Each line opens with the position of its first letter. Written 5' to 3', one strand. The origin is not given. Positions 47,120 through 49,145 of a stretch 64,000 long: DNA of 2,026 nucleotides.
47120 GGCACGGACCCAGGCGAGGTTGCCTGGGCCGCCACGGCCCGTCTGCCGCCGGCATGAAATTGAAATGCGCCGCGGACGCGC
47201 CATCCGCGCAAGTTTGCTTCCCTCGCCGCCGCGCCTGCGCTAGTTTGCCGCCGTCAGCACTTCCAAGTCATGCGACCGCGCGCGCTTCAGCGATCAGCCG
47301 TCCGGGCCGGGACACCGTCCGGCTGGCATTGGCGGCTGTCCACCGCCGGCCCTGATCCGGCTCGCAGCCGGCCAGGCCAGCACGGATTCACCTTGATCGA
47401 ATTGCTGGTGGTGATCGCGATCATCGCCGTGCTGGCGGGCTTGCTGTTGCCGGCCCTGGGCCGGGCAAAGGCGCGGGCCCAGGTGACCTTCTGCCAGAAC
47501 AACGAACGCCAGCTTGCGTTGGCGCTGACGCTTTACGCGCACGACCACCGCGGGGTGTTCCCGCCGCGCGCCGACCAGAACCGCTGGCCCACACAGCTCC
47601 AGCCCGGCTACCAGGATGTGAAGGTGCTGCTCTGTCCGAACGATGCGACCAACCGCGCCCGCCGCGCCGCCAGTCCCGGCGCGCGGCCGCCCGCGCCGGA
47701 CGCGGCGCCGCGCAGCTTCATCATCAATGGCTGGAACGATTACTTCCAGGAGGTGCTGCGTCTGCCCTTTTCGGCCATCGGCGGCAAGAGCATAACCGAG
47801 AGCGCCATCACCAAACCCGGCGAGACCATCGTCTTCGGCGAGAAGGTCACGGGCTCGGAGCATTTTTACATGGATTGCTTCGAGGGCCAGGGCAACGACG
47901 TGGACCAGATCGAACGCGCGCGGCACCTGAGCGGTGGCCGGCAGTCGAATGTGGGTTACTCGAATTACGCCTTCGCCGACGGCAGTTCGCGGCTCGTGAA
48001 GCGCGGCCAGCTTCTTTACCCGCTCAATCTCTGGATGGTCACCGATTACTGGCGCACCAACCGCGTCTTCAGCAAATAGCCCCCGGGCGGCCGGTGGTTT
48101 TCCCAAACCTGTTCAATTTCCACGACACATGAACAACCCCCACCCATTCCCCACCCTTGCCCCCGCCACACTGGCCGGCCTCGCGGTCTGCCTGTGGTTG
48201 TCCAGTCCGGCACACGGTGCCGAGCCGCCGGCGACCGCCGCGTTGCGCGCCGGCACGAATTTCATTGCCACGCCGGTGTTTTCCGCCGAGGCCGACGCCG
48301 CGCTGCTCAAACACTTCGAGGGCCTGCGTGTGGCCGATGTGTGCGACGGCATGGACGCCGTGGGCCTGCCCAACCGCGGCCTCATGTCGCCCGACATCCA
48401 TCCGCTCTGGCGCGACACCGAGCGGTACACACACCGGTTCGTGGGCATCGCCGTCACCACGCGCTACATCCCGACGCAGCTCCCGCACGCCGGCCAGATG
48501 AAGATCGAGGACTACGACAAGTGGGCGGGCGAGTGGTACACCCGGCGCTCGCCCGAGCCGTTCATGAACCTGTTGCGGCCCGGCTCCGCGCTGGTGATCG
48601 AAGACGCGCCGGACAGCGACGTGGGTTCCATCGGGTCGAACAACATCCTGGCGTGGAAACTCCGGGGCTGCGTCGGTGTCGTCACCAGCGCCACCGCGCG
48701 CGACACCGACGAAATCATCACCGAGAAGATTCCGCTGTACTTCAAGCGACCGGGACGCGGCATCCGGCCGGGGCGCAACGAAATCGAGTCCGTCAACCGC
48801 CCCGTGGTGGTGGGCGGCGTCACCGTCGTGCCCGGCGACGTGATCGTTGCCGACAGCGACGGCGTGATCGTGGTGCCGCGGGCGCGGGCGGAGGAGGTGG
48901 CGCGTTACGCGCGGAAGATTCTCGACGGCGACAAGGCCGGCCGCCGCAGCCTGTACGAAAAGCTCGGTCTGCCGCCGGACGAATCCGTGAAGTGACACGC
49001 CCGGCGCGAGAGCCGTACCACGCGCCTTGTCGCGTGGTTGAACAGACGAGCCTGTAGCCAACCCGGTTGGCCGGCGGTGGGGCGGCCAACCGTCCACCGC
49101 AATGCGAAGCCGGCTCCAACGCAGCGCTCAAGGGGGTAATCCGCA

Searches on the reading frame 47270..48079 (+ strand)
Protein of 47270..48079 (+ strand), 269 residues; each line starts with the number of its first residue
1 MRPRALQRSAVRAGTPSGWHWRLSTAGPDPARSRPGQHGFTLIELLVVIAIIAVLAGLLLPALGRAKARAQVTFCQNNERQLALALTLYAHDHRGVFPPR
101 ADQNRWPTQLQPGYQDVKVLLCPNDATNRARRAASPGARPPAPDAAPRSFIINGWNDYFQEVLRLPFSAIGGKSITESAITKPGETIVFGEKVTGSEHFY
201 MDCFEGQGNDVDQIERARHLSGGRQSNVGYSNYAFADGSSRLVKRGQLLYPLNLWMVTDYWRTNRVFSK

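Call 86: search_protein_families(library=pfam, proteins=[window:47270-48079:+], max_evalue=0.00001)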
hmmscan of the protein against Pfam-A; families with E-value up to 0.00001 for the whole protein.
window:47270-48079:+ (269 aa): 1 family
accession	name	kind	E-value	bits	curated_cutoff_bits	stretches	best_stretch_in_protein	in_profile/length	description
PF07963.17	N_methyl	-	9.9e-10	38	21.2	1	36-60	3-27/27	Prokaryotic N-terminal methylation motif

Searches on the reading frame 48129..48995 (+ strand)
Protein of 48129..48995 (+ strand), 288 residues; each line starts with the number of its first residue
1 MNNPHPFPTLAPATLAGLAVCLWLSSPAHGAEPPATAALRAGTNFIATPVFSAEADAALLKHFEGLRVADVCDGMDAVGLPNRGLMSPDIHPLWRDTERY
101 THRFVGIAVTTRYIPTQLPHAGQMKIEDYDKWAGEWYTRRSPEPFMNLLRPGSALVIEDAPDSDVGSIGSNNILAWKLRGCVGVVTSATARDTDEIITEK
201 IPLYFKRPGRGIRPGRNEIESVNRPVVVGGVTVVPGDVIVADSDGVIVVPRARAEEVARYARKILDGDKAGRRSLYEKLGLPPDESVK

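Call 86: search_protein_families(library=pfam, proteins=[window:48129-48995:+], max_evalue=0.00001)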
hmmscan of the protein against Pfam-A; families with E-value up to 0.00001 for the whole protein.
window:48129-48995:+ (288 aa): 1 family
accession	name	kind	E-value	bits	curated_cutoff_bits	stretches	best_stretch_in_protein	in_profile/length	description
PF03737.21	RraA-like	-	1.8e-21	77.4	24.5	1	69-248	2-152/152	Aldolase/RraA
